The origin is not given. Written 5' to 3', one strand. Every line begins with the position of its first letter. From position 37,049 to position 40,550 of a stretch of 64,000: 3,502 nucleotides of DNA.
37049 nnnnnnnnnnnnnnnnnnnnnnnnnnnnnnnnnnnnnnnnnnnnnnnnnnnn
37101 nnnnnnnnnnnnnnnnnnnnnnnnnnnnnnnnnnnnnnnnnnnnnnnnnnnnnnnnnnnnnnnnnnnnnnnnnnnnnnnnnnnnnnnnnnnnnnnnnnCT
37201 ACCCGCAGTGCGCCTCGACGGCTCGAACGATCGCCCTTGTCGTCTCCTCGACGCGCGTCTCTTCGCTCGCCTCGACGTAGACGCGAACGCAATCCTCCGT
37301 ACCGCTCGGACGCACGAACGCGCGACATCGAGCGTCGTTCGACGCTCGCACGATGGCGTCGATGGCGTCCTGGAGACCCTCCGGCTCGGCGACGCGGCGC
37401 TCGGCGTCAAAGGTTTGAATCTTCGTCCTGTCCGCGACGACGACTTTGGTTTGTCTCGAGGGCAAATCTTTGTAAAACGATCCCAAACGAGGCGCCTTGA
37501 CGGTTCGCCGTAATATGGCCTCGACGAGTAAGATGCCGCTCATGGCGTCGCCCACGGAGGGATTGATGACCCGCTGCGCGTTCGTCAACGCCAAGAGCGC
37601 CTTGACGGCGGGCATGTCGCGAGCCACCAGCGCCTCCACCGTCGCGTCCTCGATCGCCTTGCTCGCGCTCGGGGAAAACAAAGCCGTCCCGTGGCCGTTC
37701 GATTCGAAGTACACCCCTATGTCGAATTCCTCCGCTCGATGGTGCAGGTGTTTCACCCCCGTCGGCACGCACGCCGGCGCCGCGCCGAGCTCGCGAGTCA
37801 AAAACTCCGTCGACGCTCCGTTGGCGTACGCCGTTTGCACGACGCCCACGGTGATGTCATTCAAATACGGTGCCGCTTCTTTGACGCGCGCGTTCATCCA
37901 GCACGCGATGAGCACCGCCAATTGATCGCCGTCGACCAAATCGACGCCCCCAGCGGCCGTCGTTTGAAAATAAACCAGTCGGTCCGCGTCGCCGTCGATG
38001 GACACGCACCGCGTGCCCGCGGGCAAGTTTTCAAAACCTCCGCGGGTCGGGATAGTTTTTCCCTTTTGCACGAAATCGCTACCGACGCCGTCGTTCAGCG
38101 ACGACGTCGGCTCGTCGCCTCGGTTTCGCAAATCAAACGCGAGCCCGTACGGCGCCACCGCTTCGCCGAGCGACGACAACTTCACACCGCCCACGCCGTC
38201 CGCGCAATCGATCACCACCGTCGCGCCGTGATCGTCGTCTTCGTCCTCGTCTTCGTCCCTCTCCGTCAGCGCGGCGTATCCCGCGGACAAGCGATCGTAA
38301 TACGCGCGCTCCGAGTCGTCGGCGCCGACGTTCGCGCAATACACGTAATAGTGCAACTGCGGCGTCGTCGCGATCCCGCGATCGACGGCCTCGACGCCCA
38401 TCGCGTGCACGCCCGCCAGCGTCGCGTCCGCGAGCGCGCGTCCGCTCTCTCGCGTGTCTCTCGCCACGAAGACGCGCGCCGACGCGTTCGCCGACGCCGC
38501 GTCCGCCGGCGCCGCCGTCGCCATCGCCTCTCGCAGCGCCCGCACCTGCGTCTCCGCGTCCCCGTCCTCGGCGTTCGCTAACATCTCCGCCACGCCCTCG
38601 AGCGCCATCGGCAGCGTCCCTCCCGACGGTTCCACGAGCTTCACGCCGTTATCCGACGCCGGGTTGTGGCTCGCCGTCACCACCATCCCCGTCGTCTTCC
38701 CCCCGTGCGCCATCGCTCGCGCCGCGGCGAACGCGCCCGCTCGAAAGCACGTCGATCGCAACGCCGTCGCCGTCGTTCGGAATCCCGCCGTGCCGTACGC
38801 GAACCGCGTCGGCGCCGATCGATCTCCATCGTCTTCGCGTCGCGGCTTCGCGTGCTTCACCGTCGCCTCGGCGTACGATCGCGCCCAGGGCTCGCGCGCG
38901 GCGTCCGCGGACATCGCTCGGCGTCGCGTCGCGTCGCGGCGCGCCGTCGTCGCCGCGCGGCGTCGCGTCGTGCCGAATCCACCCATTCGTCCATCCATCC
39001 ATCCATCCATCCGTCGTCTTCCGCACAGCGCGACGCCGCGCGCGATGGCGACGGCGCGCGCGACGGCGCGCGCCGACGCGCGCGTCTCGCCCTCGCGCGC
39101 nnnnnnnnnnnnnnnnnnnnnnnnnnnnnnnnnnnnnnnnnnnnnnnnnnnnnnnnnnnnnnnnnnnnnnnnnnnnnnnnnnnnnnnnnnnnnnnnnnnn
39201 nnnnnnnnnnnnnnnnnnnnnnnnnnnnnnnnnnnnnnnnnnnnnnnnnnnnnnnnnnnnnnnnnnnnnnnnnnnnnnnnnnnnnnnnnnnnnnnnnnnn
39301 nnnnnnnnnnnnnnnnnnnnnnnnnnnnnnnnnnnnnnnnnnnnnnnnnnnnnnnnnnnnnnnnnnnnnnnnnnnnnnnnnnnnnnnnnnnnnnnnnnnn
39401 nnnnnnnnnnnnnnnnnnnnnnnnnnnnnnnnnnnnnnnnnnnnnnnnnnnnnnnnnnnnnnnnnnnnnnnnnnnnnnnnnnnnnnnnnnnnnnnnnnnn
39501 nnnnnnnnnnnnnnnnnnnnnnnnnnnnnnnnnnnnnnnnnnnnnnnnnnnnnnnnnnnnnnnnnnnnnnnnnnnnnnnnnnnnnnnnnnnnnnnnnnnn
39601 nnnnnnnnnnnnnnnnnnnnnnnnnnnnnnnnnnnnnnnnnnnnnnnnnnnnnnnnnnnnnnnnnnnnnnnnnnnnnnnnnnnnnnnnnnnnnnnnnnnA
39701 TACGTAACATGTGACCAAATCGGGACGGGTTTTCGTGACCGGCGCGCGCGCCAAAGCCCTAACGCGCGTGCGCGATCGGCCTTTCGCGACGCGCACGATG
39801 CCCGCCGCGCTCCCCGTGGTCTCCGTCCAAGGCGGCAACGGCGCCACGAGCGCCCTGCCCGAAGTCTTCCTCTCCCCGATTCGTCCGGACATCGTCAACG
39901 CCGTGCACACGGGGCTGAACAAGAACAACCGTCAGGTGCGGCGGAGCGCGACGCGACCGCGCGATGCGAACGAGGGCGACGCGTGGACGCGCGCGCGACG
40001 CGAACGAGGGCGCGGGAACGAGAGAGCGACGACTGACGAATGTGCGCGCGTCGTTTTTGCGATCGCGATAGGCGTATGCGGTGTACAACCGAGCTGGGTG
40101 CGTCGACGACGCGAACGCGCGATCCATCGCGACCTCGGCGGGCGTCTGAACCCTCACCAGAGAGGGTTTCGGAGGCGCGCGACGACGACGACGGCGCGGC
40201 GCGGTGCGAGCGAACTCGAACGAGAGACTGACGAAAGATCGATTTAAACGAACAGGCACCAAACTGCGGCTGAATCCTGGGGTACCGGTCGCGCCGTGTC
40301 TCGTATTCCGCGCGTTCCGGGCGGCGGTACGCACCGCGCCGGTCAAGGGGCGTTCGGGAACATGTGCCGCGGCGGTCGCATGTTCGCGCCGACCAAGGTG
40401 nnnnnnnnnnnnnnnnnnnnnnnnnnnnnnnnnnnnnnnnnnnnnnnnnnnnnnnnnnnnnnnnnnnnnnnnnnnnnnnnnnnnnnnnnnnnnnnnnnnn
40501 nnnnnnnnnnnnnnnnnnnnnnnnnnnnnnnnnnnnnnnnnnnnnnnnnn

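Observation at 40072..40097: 26-nt micro-exon in the ribosomal protein L4 gene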

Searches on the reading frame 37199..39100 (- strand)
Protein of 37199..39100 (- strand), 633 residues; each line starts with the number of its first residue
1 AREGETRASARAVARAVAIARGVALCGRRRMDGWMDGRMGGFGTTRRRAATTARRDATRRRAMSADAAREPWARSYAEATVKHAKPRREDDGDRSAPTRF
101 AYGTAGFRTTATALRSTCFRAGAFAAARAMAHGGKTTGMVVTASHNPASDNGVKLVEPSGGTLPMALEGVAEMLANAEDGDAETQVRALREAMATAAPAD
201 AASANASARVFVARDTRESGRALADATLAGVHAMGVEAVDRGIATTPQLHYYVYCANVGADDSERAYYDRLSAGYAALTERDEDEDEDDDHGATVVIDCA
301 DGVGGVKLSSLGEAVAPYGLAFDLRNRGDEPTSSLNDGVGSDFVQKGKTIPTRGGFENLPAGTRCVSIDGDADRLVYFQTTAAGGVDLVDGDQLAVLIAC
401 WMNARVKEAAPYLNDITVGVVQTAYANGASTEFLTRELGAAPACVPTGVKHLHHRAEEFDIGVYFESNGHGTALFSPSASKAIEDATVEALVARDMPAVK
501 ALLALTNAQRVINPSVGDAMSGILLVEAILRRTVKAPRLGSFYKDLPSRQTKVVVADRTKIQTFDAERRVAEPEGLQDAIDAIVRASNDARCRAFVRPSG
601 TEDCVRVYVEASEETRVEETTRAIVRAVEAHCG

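Call 57: search_protein_families(library=pfam, proteins=[window:37199-39100:-], max_evalue=0.01)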
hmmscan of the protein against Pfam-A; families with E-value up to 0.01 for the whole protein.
window:37199-39100:- (633 aa): 4 families
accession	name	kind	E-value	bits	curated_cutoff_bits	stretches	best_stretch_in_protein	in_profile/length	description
PF21404.3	AMG1_III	-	2.2e-46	157.6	27.1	1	390-532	1-137/140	Phosphoacetylglucosamine mutase AMG1, domain III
PF02878.22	PGM_PMM_I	-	4.3e-19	69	22.5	2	186-253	23-86/138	Phosphoglucomutase/phosphomannomutase, alpha/beta/alpha domain I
PF00408.26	PGM_PMM_IV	-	8.8e-08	32.5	23.1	1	568-625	11-66/68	Phosphoglucomutase/phosphomannomutase, C-terminal domain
PF02880.22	PGM_PMM_III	-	0.0031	18.1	20.7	1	390-474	1-78/115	Phosphoglucomutase/phosphomannomutase, alpha/beta/alpha domain III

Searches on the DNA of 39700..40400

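Call 47: search_rna_families(source=window, start=39700, end=40400, threshold=evalue, max_evalue=1)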
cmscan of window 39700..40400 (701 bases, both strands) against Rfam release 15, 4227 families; matches with E-value up to 1: 1.
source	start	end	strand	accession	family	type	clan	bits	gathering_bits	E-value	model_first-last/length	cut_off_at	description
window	40347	40397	+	RF04029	mir-8521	Gene; miRNA;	-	19.3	80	0.28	1-68/68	no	mir-8521 microRNA precursor family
